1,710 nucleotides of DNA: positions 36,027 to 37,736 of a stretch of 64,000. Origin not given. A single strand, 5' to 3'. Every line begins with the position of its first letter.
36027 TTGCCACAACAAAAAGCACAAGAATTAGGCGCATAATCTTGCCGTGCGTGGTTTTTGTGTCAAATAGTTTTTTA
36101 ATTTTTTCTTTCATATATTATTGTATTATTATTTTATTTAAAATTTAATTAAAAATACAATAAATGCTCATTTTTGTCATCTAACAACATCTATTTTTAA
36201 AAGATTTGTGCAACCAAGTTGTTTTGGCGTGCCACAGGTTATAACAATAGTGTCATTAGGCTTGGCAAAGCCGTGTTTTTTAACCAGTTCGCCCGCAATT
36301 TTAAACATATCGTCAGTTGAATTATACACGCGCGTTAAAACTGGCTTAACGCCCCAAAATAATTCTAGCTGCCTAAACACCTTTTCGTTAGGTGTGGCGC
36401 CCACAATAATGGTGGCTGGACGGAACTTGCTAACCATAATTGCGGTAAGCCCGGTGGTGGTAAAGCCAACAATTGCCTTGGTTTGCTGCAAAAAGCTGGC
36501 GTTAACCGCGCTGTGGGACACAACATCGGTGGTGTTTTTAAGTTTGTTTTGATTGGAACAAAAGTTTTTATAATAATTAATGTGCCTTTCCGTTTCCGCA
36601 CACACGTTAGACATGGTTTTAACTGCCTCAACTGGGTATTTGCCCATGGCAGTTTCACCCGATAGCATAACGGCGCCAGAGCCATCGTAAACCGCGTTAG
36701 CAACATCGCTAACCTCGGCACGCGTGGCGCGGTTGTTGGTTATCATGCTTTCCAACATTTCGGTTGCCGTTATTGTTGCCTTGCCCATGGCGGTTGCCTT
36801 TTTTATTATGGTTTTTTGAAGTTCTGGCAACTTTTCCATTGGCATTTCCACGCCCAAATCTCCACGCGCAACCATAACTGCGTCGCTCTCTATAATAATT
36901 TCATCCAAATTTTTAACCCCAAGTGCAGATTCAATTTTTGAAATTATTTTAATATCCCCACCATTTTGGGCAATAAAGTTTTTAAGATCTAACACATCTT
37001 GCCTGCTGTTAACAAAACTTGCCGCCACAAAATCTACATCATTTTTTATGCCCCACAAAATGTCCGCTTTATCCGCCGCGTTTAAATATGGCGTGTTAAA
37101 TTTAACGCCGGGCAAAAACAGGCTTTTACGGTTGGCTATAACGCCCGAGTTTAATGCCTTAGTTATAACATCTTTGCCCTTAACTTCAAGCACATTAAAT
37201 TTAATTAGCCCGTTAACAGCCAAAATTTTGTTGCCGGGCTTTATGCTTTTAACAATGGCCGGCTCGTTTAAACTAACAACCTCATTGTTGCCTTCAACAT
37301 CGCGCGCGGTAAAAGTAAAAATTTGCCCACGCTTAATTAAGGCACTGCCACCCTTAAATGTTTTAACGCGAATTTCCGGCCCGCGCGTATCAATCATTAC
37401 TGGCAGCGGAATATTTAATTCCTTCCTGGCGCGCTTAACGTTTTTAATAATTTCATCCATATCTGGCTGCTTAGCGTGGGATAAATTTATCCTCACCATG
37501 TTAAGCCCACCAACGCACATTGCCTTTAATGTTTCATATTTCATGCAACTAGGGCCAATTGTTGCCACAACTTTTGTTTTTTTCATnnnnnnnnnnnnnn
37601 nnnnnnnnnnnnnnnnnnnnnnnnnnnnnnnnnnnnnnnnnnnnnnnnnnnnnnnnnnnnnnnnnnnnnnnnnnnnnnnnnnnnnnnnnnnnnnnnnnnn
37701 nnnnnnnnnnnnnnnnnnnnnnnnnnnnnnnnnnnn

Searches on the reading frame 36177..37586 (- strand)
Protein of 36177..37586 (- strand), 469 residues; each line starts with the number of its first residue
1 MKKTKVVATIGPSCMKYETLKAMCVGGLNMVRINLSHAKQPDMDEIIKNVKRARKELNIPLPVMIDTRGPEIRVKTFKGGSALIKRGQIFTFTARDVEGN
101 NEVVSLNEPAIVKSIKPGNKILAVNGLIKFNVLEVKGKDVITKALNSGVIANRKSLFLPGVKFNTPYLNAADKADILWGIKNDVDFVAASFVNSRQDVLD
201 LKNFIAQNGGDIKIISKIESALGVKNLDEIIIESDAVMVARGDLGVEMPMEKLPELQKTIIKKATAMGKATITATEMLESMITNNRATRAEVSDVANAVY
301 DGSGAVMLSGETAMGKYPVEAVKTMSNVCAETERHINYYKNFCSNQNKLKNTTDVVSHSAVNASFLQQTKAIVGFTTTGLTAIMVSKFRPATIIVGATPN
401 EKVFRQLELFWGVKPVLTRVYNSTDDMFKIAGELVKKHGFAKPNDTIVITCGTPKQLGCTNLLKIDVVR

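Call 12: find_related_loci(query=window:36177-37586:-, collection=genome_contigs, flank=4000)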
Query window:36177-37586:- (469 aa) in genome_contigs; peptide patterns used: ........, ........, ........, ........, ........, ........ (x = any residue, [..] = any of these).
121 stretches matched a pattern; 58 encode a relative of the query (tblastn E <= 1e-3); 58 distinct loci.
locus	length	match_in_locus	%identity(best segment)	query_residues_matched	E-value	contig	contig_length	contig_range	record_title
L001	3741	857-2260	81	1-469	0e+0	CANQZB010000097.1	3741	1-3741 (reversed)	MAG: uncultured Clostridia bacterium isolate Lapin-014__bin9 genome assembly, contig: Lapin-014__NODE_22919_length_3741_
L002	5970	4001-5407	81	1-469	0e+0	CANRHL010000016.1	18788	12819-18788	MAG: uncultured Clostridia bacterium isolate Lapin-030__bin21 genome assembly, contig: Lapin-030__NODE_4098_length_18788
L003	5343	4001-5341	72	1-447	0e+0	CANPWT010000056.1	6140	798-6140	MAG: uncultured Clostridia bacterium isolate Lapin-005__bin102 genome assembly, contig: Lapin-005__NODE_18349_length_614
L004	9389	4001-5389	67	1-465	0e+0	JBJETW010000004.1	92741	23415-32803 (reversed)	MAG: Candidatus Onthoplasma sp. isolate PUUB17_bin.020 NODE_137_length_92741_cov_9.777421, whole genome shotgun sequence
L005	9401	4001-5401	41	1-465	2e-113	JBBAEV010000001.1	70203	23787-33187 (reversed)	MAG: Bacilli bacterium isolate SO_2017_LW2_23 scaffold_881_c1_LW138R_2017, whole genome shotgun sequence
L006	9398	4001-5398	40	1-465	8e-109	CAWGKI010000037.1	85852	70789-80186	MAG: Terriglobia bacterium isolate MFD05705.bin.2.141 genome assembly, contig: contig_58472, whole genome shotgun sequen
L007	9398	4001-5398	40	1-465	5e-107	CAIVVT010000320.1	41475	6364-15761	MAG: uncultured Acidobacteriia bacterium isolate AM_bin-3339 genome assembly, contig: bin-3339:320/332, whole genome sho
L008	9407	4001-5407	38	1-468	1e-104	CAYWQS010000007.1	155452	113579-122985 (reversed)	MAG TPA_asm: uncultured Solibacteraceae bacterium isolate SRP290908_co1_146 genome assembly, contig: NODE_77_length_1554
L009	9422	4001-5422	38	1-465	9e-101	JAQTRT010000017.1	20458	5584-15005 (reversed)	MAG: bacterium isolate STB_17 NODE_5885_length_20458_cov_2.715951_Sandtown_B, whole genome shotgun sequence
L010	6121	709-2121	36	1-468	4e-100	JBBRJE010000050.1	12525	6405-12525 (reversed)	MAG: Bacteroidia bacterium isolate Co_metawrap_2848 Cmw_2848_k141_4793644_length_12525_cov_7.0000, whole genome shotgun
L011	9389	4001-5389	37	5-468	2e-99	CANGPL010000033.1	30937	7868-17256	MAG: Hyphomicrobiales bacterium isolate Jr-7aug17-35 genome assembly, contig: Jr-7aug17-C2204, whole genome shotgun sequ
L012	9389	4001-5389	37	5-468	2e-99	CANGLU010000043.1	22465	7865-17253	MAG: Hyphomicrobiales bacterium isolate Jr-7aug17-115 genome assembly, contig: Jr-7aug17-C3606, whole genome shotgun seq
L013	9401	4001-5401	36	1-468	3e-99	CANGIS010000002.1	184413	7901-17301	MAG: Hyphomicrobiales bacterium isolate Jr-7aug17-127 genome assembly, contig: Jr-7aug17-C76, whole genome shotgun seque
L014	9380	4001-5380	37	5-465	6e-99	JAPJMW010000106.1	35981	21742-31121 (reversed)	MAG: Beijerinckiaceae bacterium isolate MAG11 k99_1421219, whole genome shotgun sequence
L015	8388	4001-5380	37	5-465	1e-98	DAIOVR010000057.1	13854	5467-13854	MAG TPA_asm: Beijerinckiaceae bacterium isolate CTOTU22605 NODE_1122_length_13854_cov_9.032901, whole genome shotgun seq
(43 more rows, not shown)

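Call 22: find_encoding_contigs(protein=window:36177-37586:-, flank=2500, max_places=10)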
Protein window:36177-37586:- (469 aa): 1 contig read that carries it; 1 place shown.
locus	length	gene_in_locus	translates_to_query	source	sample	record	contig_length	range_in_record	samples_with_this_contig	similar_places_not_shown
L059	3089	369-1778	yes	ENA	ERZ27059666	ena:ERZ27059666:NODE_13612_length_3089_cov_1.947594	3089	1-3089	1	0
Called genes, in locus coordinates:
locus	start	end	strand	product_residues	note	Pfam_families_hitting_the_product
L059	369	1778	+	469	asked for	PF00224:PK, PF03328:HpcH_HpaI (weak), PF02887:PK_C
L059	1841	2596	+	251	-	PF09335:VTT_dom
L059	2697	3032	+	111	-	-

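Call 23: find_homologous_proteins(query=window:36177-37586:-, max_evalue=1e-100)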
Query window:36177-37586:- (469 aa): 6665 proteins with E <= 1e-100 among 8000 candidates; the best 120 are listed.
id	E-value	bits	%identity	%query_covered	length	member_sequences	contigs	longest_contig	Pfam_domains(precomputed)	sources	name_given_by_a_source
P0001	1.7e-296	1001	97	100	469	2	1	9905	PF00224.28,PF02887.22,PF03328.21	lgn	-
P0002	1.4e-248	843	81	100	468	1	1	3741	PF00224.28,PF02887.22,PF03328.21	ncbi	-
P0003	2.0e-246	836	81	100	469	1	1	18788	PF00224.28,PF02887.22,PF03328.21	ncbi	-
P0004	1.7e-218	744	71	100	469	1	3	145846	PF00224.28,PF02887.22,PF03328.21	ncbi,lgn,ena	-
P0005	1.1e-216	738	71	100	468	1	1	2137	PF00224.28,PF02887.22,PF03328.21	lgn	-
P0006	4.9e-216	736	71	100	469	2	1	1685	PF00224.28,PF02887.22,PF03328.21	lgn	-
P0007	1.0e-212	725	70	100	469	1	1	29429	PF00224.28,PF02887.22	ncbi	-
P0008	5.6e-212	722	70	100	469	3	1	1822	PF00224.28,PF02887.22,PF03328.21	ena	-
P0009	1.4e-210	718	69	100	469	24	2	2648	PF00224.28,PF02887.22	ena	-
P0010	8.4e-210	715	70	100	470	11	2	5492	PF00224.28,PF02887.22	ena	-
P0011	1.7e-209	714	70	100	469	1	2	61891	PF00224.28,PF02887.22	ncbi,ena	-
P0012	1.9e-208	711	70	100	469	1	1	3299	PF00224.28,PF02887.22,PF03328.21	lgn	-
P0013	2.3e-208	710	71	99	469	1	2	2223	PF00224.28,PF02887.22,PF03328.21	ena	-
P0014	2.6e-208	710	70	100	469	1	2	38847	PF00224.28,PF02887.22,PF03328.21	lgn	-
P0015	6.6e-208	709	68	100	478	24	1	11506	PF00224.28,PF02887.22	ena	-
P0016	8.7e-208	708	70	100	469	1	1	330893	PF00224.28,PF02887.22,PF03328.21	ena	-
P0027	7.7e-207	705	70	100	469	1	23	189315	PF00224.28,PF02887.22,PF03328.21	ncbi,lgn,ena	-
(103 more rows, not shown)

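Call 24: find_encoding_contigs(protein=P0001, flank=3000, max_places=5)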
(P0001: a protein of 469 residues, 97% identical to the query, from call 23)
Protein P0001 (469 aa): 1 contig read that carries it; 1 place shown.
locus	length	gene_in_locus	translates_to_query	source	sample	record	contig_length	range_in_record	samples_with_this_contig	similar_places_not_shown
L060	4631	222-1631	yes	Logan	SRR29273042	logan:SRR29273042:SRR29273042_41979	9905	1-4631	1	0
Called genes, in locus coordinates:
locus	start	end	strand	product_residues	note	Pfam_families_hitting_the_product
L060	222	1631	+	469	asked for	PF00224:PK, PF03328:HpcH_HpaI, PF02887:PK_C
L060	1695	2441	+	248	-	PF09335:VTT_dom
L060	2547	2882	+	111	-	-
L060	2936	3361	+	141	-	-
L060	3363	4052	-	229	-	-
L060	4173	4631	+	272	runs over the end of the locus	PF13353:Fer4_12, PF04055:Radical_SAM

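Call 25: find_encoding_contigs(protein=P0004, flank=3000, max_places=3)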
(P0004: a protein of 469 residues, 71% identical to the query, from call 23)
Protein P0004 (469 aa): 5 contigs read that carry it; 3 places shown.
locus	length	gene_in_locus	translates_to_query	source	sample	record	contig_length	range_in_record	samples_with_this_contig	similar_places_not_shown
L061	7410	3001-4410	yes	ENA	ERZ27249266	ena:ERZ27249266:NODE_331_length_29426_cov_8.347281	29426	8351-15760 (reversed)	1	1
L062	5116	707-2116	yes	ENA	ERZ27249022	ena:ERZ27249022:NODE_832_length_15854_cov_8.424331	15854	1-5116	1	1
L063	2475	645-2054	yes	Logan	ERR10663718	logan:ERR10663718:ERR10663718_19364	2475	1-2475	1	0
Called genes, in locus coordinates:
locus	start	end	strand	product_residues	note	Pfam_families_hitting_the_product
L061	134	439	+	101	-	PF01381:HTH_3, PF12844:HTH_19, PF13443:HTH_26, PF13560:HTH_31, PF15731:MqsA_antitoxin (weak)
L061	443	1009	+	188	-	-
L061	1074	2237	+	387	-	PF14659:Phage_int_SAM_3, PF00589:Phage_integrase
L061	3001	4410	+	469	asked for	PF00224:PK, PF03328:HpcH_HpaI (weak), PF02887:PK_C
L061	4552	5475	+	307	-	PF09335:VTT_dom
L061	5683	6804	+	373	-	PF13421:Band_7_1, PF01145:Band_7, PF12773:DZR, PF13240:Zn_Ribbon_1 (weak), PF12773:DZR, PF13240:Zn_Ribbon_1 (weak), PF13248:Zn_ribbon_3 (weak), PF18912:DZR_2, +4 more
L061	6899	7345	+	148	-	PF17032:Zn_ribbon_15 (faint), PF13248:Zn_ribbon_3 (faint), PF12773:DZR, PF13240:Zn_Ribbon_1 (faint)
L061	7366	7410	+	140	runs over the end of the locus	PF02502:LacAB_rpiB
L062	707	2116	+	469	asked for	PF00224:PK, PF03328:HpcH_HpaI (weak), PF02887:PK_C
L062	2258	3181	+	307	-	PF09335:VTT_dom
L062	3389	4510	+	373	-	PF13421:Band_7_1, PF01145:Band_7, PF12773:DZR, PF13240:Zn_Ribbon_1 (weak), PF12773:DZR, PF13240:Zn_Ribbon_1 (weak), PF13248:Zn_ribbon_3 (weak), PF18912:DZR_2, +4 more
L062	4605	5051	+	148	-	PF17032:Zn_ribbon_15 (faint), PF13248:Zn_ribbon_3 (faint), PF12773:DZR, PF13240:Zn_Ribbon_1 (faint)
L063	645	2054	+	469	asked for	PF00224:PK, PF03328:HpcH_HpaI (weak), PF02887:PK_C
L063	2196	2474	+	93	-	?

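Call 26: find_encoding_contigs(protein=P0027, flank=3000, max_places=3)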
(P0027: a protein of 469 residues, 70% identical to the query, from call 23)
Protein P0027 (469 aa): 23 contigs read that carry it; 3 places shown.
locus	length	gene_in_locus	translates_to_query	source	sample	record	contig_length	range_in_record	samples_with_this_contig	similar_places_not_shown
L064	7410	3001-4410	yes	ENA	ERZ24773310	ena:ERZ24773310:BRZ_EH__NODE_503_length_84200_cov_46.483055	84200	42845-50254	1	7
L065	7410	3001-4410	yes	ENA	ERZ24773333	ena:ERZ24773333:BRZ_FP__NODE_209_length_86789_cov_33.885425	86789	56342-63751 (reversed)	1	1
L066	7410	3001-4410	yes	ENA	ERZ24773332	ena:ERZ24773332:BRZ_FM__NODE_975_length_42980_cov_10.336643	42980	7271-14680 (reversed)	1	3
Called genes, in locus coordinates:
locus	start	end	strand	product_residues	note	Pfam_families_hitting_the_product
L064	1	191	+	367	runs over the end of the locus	PF02595:Gly_kinase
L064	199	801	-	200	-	PF02527:GidB (weak), PF05175:MTS, PF02475:TRM5-TYW2_MTfase (weak), PF10294:Methyltransf_16 (weak), PF06325:PrmA, PF13847:Methyltransf_31, PF08242:Methyltransf_12 (weak), PF13649:Methyltransf_25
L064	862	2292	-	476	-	PF00133:tRNA-synt_1 (faint), PF01406:tRNA-synt_1e, PF01921:tRNA-synt_1f (faint), PF09334:tRNA-synt_1g (faint), PF09190:DALR_2, PF23493:CysS_C (weak)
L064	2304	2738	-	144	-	PF13601:HTH_34 (weak)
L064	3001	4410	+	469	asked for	PF00224:PK, PF03328:HpcH_HpaI (weak), PF02887:PK_C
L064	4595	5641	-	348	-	-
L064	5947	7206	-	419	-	-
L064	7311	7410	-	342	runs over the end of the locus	-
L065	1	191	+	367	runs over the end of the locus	PF02595:Gly_kinase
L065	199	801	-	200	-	PF02527:GidB (faint), PF05175:MTS, PF02475:TRM5-TYW2_MTfase (weak), PF10294:Methyltransf_16 (weak), PF06325:PrmA, PF13847:Methyltransf_31, PF08242:Methyltransf_12 (weak), PF13649:Methyltransf_25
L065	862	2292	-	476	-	PF00133:tRNA-synt_1 (faint), PF01406:tRNA-synt_1e, PF01921:tRNA-synt_1f (faint), PF09334:tRNA-synt_1g (faint), PF09190:DALR_2, PF23493:CysS_C (faint)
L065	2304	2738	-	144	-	PF13601:HTH_34 (weak)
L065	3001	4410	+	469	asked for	PF00224:PK, PF03328:HpcH_HpaI (weak), PF02887:PK_C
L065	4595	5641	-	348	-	-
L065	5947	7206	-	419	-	-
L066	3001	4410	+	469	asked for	PF00224:PK, PF03328:HpcH_HpaI (weak), PF02887:PK_C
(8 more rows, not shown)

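Call 79: find_encoding_contigs(protein=P0007, flank=1500, max_places=2)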
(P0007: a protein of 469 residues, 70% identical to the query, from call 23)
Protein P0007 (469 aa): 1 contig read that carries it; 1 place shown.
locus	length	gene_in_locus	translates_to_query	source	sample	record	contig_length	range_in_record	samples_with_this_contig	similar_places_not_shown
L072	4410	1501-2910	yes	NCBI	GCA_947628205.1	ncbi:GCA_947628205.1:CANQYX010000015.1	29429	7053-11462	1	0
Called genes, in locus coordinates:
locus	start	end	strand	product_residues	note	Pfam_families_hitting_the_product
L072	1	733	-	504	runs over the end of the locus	-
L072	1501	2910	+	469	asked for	PF00224:PK, PF02887:PK_C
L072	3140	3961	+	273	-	PF09335:VTT_dom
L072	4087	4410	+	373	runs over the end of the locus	PF13421:Band_7_1, PF01145:Band_7, PF13240:Zn_Ribbon_1 (weak), PF12773:DZR, PF13240:Zn_Ribbon_1 (weak), PF13248:Zn_ribbon_3, PF18912:DZR_2 (weak), PF13240:Zn_Ribbon_1, +4 more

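Call 80: find_encoding_contigs(protein=P0016, flank=1500, max_places=2)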
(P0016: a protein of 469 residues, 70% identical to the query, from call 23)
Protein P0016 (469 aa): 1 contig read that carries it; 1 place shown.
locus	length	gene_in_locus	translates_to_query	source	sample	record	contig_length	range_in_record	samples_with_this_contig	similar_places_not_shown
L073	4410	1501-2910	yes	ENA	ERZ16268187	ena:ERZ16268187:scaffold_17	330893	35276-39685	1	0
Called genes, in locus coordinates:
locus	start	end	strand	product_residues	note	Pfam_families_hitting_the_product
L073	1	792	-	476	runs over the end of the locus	PF00133:tRNA-synt_1 (faint), PF01406:tRNA-synt_1e, PF01921:tRNA-synt_1f (faint), PF09334:tRNA-synt_1g (faint), PF09190:DALR_2, PF23493:CysS_C (weak)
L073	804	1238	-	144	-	PF13601:HTH_34 (weak)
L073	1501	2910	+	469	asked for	PF00224:PK, PF03328:HpcH_HpaI (weak), PF02887:PK_C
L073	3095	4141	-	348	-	-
